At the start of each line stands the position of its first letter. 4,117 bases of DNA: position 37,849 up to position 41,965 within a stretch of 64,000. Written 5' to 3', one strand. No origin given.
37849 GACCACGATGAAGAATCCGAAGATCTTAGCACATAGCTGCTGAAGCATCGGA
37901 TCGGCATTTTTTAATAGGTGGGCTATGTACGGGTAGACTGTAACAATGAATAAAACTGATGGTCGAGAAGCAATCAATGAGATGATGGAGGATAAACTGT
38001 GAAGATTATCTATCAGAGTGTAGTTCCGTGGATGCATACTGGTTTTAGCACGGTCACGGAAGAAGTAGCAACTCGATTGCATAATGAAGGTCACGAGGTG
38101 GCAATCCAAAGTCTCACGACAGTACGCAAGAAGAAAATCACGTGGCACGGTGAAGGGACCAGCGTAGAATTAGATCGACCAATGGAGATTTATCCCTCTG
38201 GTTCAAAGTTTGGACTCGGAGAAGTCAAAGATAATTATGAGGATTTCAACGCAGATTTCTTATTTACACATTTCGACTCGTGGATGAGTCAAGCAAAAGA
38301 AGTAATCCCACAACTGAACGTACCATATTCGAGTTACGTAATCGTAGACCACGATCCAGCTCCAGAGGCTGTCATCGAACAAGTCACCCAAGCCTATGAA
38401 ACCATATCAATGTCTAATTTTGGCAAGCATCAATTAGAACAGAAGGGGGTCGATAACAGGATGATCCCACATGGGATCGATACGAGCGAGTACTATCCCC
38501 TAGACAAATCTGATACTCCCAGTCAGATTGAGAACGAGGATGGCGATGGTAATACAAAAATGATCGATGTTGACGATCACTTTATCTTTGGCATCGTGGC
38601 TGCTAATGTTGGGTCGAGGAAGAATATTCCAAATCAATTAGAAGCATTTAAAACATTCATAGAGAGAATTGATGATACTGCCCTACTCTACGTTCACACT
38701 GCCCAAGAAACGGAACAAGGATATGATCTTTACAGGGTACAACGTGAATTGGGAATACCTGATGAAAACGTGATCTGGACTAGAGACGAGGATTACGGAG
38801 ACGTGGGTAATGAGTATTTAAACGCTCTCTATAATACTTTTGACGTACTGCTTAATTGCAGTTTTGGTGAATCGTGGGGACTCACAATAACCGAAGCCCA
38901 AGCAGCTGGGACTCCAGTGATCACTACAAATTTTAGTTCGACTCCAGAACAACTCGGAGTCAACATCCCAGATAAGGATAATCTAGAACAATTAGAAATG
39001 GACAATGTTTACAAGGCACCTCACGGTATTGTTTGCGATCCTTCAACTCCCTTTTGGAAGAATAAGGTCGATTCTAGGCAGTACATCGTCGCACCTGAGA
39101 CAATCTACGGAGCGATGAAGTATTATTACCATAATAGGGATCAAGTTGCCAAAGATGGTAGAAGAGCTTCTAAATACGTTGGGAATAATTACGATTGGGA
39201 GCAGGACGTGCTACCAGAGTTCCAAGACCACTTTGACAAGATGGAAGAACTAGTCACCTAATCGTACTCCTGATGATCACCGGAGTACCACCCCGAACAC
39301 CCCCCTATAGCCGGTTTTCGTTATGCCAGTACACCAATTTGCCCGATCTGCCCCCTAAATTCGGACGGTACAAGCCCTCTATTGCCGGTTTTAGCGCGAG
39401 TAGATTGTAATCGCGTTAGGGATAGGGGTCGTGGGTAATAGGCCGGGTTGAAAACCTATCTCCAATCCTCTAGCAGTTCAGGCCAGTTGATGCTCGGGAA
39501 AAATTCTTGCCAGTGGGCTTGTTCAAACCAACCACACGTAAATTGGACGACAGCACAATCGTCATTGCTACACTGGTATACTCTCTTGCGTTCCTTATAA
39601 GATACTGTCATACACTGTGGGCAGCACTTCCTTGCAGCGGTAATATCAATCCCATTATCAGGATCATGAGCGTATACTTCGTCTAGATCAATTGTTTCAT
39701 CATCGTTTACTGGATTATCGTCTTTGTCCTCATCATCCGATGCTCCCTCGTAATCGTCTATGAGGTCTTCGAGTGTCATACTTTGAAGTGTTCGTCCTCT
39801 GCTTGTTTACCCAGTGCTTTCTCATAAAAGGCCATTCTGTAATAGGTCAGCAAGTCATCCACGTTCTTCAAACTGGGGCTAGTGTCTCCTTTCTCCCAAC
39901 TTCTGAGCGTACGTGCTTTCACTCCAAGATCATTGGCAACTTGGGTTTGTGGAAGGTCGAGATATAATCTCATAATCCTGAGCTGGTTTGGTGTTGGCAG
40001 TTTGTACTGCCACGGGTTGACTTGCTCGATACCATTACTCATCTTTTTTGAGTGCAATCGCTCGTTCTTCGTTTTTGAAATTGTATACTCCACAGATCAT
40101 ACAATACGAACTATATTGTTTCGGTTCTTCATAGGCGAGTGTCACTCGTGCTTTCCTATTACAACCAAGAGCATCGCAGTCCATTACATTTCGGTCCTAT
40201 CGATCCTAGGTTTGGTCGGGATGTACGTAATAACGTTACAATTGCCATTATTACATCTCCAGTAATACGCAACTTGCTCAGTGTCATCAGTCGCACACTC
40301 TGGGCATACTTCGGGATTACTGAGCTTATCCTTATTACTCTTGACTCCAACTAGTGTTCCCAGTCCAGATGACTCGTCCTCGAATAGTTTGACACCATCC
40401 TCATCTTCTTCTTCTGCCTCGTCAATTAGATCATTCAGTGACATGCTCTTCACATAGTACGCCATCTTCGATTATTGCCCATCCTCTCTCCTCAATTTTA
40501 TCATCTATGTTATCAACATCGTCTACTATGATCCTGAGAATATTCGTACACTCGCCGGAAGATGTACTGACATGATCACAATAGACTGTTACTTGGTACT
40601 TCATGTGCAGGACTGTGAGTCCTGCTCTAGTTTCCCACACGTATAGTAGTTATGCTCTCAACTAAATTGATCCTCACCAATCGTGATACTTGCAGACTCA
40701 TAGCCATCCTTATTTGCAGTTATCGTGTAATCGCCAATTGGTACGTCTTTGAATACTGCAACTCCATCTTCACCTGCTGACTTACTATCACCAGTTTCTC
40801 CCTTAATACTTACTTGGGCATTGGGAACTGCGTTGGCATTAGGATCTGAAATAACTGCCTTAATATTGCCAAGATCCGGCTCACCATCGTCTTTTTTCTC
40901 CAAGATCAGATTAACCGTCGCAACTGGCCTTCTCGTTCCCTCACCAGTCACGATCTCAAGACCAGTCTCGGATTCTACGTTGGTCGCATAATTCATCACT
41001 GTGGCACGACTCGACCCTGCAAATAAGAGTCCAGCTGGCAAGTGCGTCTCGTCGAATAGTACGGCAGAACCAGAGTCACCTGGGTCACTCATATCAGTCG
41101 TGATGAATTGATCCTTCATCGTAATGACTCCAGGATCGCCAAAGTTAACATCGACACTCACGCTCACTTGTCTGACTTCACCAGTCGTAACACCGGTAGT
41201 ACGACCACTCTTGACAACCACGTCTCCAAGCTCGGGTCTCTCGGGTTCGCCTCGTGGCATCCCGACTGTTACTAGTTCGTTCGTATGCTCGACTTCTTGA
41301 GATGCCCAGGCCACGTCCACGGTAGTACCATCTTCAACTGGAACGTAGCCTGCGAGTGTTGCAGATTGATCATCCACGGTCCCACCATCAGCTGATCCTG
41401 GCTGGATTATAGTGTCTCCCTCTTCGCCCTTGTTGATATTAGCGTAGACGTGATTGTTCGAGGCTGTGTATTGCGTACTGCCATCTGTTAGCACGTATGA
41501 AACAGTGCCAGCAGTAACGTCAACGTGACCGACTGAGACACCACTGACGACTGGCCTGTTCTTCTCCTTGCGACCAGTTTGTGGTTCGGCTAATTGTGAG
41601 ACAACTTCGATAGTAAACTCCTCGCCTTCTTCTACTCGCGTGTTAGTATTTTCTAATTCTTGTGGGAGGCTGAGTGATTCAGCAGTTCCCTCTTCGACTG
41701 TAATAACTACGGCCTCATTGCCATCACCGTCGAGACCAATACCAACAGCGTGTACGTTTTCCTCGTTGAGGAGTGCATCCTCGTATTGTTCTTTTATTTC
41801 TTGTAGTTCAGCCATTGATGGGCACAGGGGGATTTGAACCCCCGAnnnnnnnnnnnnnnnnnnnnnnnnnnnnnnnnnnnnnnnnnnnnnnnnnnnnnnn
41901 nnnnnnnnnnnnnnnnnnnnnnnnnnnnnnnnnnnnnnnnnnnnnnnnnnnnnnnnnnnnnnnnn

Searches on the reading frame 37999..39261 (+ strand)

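Call 10: search_protein_families(library=pfam, proteins=[window:37999-39261:+], max_evalue=0.01)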
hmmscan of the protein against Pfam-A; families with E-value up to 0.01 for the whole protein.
window:37999-39261:+ (420 aa): 3 families
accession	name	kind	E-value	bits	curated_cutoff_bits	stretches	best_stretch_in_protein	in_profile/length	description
PF13692.12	Glyco_trans_1_4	-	1.4e-10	42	27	1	206-323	13-124/142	Glycosyl transferases group 1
PF00534.26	Glycos_transf_1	-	3.1e-10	40.3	26.4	1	199-319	19-131/172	Glycosyl transferases group 1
PF13439.12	Glyco_transf_4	-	0.00066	20.2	28.5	1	15-163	3-169/170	Glycosyltransferase Family 4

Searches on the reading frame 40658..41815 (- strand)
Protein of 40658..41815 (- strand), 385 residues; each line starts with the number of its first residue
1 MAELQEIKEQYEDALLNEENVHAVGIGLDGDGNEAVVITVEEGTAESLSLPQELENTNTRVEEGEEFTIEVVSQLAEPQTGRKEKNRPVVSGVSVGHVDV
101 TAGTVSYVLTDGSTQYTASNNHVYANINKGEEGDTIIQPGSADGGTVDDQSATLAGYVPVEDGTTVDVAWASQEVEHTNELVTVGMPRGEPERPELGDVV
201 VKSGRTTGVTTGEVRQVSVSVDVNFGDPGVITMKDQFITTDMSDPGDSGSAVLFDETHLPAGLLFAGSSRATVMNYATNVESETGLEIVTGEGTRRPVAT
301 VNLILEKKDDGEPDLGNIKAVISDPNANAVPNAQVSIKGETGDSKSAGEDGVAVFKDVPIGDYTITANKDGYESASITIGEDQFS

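Call 10: search_protein_families(library=pfam, proteins=[window:40658-41815:-], max_evalue=0.01)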
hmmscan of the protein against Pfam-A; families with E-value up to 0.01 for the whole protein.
window:40658-41815:- (385 aa): 4 families
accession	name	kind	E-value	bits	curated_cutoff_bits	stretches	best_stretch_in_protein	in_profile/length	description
PF13620.12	CarboxypepD_reg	-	1.7e-08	35.2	32.3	1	318-379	2-69/82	Carboxypeptidase regulatory-like domain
PF13715.12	CarbopepD_reg_2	-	0.0015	18.9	32.2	1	321-379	5-62/88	CarboxypepD_reg-like domain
PF17802.7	SpaA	-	0.0036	17.9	23.1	0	305-373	5-66/91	Prealbumin-like fold domain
PF25819.1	Nal1_C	-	0.0048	16.6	26.1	1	196-280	152-241/268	Nal1 C-terminal domain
